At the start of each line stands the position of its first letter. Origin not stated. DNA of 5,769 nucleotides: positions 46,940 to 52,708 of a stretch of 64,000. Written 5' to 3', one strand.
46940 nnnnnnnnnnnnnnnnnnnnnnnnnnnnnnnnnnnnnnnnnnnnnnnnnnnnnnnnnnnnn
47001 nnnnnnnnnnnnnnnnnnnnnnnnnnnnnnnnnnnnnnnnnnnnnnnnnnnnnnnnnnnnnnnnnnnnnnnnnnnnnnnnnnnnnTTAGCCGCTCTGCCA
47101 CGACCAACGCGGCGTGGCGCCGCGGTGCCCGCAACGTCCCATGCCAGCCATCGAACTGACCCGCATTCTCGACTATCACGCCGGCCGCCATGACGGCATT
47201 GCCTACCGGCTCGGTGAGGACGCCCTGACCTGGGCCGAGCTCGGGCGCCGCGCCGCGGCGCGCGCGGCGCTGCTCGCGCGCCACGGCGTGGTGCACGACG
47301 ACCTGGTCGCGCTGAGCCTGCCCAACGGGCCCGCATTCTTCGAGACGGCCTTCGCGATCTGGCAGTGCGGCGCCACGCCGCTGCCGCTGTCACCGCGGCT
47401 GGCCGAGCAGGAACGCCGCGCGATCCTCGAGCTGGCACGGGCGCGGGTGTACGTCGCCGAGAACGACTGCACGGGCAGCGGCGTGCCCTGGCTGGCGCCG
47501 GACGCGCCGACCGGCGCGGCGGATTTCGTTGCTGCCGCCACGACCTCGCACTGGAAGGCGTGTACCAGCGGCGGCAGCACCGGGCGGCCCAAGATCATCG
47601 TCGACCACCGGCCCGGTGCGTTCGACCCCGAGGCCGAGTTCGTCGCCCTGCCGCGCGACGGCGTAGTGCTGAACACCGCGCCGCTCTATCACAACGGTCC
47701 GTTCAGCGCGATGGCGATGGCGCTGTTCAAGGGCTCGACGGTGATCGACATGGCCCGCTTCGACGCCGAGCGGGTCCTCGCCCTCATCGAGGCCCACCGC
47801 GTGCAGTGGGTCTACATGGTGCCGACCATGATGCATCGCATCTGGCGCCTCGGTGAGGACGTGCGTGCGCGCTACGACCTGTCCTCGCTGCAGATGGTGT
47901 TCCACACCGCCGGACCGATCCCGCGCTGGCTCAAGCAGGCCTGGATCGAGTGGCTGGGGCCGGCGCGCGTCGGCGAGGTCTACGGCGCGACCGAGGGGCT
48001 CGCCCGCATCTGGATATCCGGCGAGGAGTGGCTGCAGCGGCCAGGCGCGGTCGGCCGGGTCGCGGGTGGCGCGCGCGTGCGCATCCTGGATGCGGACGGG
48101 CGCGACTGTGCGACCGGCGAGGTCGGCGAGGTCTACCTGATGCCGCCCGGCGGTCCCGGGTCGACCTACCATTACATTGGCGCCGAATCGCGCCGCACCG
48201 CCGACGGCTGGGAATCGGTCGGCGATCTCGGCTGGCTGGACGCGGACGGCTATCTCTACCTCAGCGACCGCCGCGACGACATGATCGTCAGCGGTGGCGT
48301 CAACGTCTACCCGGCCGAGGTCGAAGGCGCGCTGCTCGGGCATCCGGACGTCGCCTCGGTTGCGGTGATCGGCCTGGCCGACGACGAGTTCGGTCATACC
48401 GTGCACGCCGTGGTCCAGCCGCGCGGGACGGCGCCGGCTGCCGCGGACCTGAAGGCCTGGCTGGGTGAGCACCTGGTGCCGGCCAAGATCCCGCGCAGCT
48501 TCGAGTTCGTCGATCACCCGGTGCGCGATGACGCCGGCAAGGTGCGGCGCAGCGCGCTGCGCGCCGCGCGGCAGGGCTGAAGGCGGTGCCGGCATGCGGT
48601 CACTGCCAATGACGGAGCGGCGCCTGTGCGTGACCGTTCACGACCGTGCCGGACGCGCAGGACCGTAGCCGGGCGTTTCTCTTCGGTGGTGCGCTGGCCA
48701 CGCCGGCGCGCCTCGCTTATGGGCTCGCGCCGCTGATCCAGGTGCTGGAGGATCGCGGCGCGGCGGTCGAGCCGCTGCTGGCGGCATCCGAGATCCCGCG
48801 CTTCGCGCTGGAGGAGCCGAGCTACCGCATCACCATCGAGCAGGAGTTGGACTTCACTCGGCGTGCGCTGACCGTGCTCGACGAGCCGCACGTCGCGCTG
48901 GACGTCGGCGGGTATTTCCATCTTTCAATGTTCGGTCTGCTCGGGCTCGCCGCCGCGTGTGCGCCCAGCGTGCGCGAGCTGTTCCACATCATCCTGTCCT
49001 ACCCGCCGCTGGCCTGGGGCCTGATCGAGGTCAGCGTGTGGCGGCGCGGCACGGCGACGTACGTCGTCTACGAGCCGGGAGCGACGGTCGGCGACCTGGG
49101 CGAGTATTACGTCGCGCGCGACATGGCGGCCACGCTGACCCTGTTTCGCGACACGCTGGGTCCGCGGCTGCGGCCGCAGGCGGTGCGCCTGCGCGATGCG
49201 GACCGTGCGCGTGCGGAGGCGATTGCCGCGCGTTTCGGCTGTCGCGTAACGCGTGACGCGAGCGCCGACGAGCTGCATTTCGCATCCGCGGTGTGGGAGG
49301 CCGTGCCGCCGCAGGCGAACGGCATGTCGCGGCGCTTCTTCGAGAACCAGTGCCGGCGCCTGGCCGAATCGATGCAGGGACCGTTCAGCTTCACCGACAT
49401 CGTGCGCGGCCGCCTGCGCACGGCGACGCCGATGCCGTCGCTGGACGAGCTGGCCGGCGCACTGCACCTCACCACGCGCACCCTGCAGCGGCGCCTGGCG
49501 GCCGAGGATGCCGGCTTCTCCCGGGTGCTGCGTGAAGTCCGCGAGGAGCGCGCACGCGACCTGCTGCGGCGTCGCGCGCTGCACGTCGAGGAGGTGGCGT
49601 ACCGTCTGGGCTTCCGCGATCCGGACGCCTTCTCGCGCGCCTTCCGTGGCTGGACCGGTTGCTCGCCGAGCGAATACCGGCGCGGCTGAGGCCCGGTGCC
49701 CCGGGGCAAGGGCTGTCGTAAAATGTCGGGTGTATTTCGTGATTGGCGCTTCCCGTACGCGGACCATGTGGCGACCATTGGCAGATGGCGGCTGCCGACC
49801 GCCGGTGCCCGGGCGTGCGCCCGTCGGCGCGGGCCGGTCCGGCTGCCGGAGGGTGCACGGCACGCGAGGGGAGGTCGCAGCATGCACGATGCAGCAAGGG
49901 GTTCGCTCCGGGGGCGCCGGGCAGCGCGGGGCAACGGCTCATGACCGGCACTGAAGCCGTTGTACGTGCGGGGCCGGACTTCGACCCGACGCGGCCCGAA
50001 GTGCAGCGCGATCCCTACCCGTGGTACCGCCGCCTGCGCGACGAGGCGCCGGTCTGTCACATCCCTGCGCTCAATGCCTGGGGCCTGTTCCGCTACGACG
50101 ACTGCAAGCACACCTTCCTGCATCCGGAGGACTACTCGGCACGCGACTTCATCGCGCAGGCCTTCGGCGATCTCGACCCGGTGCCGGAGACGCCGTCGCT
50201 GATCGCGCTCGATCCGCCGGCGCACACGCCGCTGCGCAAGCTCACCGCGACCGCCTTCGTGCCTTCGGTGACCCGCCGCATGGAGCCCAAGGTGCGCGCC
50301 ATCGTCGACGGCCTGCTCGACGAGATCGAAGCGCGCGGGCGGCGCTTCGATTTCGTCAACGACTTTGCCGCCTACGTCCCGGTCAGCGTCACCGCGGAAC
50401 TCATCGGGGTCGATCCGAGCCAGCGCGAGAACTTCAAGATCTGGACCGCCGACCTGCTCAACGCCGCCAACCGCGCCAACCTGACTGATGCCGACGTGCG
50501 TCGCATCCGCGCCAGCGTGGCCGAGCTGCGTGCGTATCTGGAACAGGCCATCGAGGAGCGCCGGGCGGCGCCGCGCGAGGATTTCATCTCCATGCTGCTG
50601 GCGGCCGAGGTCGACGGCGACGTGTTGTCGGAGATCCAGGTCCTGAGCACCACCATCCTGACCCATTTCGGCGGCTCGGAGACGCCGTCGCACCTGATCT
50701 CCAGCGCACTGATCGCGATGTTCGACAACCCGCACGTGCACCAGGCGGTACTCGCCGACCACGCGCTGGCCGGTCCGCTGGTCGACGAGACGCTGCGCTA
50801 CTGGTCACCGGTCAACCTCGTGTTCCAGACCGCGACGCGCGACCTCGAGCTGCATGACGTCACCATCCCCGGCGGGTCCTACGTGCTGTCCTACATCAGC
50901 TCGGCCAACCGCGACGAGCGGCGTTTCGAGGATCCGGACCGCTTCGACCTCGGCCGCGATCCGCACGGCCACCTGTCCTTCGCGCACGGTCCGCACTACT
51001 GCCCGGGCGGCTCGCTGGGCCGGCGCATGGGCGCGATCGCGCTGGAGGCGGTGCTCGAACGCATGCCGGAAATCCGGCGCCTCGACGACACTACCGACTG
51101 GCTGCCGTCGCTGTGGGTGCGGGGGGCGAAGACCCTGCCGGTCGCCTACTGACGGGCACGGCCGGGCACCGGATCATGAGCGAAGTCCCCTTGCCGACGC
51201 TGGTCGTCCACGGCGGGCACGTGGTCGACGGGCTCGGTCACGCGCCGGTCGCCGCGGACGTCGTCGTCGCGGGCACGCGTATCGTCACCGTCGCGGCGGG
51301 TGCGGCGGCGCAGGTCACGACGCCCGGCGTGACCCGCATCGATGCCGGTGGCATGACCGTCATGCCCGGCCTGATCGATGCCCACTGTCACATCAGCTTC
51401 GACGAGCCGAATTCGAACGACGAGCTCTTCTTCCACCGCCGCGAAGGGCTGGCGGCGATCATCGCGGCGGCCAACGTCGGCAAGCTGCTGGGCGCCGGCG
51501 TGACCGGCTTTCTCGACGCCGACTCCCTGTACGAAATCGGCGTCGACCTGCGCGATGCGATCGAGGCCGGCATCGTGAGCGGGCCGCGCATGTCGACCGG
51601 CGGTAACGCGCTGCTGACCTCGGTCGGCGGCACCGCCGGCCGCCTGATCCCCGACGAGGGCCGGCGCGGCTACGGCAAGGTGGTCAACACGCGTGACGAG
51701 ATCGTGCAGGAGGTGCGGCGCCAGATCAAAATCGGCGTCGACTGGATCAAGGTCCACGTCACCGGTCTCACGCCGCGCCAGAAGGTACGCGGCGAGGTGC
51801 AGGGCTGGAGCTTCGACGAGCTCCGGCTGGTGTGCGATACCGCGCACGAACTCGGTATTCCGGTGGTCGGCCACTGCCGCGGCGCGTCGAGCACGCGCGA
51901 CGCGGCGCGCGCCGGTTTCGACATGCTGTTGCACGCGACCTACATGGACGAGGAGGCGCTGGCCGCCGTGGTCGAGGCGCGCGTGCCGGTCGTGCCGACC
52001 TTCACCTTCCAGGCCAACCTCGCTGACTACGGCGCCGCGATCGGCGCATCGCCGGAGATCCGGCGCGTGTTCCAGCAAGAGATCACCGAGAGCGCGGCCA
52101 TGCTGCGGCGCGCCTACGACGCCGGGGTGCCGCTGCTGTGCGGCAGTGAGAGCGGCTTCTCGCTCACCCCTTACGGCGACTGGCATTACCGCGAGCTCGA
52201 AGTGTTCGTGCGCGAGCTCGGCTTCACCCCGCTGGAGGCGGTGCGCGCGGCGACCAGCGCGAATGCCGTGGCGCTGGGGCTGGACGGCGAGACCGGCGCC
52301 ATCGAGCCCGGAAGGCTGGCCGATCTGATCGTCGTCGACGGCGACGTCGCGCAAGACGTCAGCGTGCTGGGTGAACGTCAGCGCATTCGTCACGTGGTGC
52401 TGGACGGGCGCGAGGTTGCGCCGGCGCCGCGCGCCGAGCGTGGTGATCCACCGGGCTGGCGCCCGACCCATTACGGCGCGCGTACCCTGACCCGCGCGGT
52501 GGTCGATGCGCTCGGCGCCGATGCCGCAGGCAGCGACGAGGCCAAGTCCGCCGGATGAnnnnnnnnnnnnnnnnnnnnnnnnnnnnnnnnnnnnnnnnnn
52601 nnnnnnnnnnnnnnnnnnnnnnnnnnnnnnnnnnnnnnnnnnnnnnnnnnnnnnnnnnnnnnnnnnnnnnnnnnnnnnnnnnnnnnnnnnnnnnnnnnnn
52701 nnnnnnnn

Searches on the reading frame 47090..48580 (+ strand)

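Call 24: search_protein_families(library=pfam, proteins=[window:47090-48580:+], max_evalue=0.0001)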
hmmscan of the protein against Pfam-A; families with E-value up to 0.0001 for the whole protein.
window:47090-48580:+ (496 aa): 2 families
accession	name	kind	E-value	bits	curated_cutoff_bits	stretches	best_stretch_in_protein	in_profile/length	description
PF00501.34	AMP-binding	-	1.6e-51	175.8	29.9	1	34-350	9-374/384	AMP-binding enzyme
PF13193.12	AMP-binding_C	-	3.2e-12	47.6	24.5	1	410-476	1-68/76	AMP-binding enzyme C-terminal domain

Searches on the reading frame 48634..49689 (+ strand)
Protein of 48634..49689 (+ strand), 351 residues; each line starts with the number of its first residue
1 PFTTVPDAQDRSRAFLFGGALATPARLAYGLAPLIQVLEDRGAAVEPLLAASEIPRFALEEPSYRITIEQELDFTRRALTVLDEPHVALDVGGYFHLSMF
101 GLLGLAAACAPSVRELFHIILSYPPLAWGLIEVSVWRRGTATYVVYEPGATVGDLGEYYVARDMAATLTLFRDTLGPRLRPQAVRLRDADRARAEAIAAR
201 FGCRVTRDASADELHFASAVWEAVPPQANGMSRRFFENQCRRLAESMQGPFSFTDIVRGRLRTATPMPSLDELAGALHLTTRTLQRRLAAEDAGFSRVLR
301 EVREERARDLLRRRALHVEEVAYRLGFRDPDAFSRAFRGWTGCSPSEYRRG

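Call 24: search_protein_families(library=pfam, proteins=[window:48634-49689:+], max_evalue=0.0001)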
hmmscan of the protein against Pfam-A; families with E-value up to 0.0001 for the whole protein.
window:48634-49689:+ (351 aa): 3 families
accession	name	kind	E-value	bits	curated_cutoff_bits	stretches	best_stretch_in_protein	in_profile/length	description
PF12625.12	Arabinose_bd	-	7.6e-28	98.3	27.6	1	42-222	1-182/185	Arabinose-binding domain of AraC transcription regulator, N-term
PF12833.13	HTH_18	-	1.2e-20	74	33.6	1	273-350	1-79/80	Helix-turn-helix domain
PF00165.29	HTH_AraC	-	6.2e-09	36.2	26.6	1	316-350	9-42/42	Bacterial regulatory helix-turn-helix proteins, AraC family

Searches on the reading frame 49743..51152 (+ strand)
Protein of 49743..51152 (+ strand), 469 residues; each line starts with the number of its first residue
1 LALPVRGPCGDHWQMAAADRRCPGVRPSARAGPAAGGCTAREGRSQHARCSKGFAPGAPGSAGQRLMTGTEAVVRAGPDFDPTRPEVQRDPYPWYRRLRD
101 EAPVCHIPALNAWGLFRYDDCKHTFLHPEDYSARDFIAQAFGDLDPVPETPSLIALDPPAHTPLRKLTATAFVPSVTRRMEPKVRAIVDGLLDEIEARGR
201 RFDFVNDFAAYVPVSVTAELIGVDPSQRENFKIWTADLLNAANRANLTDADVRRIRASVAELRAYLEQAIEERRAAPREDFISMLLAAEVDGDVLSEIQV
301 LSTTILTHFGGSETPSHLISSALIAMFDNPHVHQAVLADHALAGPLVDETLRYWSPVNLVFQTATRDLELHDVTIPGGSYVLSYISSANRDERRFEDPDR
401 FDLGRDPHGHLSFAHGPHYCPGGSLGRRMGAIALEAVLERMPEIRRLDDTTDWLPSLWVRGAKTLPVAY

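Call 24: search_protein_families(library=pfam, proteins=[window:49743-51152:+], max_evalue=0.0001)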
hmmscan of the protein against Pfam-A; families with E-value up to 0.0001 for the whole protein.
window:49743-51152:+ (469 aa): 1 family
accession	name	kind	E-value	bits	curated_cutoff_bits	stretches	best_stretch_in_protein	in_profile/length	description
PF00067.27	p450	-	5.5e-26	91.8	22.8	1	115-440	49-431/462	Cytochrome P450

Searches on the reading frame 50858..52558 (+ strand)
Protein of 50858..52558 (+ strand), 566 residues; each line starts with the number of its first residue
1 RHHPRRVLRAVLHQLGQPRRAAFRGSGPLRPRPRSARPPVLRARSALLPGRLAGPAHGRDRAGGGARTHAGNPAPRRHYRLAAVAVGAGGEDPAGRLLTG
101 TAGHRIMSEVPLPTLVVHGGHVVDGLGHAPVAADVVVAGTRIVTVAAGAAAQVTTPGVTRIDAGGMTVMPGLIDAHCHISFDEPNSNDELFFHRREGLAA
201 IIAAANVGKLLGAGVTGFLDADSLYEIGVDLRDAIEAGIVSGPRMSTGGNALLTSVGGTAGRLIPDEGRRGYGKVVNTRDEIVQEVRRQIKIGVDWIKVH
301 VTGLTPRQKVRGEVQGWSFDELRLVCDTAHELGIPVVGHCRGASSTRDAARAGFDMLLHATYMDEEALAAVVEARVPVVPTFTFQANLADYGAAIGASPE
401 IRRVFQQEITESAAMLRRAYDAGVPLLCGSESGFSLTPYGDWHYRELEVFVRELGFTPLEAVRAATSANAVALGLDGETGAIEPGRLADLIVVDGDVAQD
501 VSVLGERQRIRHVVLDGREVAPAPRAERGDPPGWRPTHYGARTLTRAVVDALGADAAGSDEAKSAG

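Call 24: search_protein_families(library=pfam, proteins=[window:50858-52558:+], max_evalue=0.0001)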
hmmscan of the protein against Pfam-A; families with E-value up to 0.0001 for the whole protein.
window:50858-52558:+ (566 aa): 2 families
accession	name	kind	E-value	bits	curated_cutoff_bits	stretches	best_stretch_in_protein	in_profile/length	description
PF01979.26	Amidohydro_1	-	1.5e-30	107.1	25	1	167-520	1-345/345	Amidohydrolase family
PF07969.17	Amidohydro_3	-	1.7e-16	61.2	29.7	1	320-520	262-471/472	Amidohydrolase family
